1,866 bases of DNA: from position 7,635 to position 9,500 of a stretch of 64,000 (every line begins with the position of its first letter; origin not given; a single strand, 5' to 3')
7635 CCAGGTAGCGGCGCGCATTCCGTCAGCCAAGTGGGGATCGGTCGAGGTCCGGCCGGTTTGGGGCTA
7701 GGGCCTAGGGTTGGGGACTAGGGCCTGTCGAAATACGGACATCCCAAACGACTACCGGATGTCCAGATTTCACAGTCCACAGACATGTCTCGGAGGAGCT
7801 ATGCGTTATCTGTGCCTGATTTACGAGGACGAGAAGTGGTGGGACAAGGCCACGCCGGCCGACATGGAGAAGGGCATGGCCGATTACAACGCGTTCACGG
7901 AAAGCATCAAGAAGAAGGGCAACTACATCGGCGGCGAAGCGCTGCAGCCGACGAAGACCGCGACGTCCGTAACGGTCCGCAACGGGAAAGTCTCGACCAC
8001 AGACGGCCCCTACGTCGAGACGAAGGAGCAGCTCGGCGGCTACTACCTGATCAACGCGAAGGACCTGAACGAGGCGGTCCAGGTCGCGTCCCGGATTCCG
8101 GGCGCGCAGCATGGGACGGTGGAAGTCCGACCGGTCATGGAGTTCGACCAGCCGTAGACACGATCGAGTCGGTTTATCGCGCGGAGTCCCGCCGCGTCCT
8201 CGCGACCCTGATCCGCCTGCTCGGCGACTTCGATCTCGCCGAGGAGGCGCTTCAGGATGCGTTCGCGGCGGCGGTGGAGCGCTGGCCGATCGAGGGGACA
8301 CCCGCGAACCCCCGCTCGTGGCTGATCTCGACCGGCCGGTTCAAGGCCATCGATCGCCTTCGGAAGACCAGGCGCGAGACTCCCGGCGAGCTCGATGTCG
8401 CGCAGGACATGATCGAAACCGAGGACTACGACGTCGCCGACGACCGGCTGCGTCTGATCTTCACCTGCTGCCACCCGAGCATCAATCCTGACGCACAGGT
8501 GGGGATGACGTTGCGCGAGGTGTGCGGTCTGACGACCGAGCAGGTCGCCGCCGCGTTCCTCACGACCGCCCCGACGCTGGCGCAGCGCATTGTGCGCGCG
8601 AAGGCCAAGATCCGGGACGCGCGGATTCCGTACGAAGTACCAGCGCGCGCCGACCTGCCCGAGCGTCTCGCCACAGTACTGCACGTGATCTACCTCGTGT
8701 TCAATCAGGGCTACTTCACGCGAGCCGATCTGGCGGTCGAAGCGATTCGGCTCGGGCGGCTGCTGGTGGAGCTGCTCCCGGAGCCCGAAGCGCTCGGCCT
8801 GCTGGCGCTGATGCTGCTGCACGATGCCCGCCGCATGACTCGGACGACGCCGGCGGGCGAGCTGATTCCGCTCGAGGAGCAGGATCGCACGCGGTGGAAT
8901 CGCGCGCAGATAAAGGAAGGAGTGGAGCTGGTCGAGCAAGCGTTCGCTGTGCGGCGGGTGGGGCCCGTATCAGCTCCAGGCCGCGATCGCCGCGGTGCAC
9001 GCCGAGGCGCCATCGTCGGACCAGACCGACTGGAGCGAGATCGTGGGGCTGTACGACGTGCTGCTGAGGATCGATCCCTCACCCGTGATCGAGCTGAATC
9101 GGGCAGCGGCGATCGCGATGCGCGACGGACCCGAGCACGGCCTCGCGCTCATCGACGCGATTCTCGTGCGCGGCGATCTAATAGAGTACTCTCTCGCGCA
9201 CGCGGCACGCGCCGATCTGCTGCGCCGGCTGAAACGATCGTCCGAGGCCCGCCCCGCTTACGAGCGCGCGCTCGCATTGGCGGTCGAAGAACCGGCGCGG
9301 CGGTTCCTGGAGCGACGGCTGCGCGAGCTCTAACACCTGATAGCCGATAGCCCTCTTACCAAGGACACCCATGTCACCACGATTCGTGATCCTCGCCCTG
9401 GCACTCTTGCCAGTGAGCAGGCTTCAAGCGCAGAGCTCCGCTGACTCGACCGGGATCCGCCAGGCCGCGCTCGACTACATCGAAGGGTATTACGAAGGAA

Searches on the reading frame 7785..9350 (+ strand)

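Call 86: search_protein_families(library=pfam, proteins=[window:7785-9350:+], max_evalue=0.00001)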
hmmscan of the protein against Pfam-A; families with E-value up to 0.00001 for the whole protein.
window:7785-9350:+ (521 aa): 2 families
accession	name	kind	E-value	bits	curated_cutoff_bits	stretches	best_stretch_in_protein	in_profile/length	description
PF20239.3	DUF6596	-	2.4e-31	108.5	27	1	294-386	1-101/102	Family of unknown function (DUF6596)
PF04542.20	Sigma70_r2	-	1.2e-10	41.5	24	1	131-197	2-70/71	Sigma-70 region 2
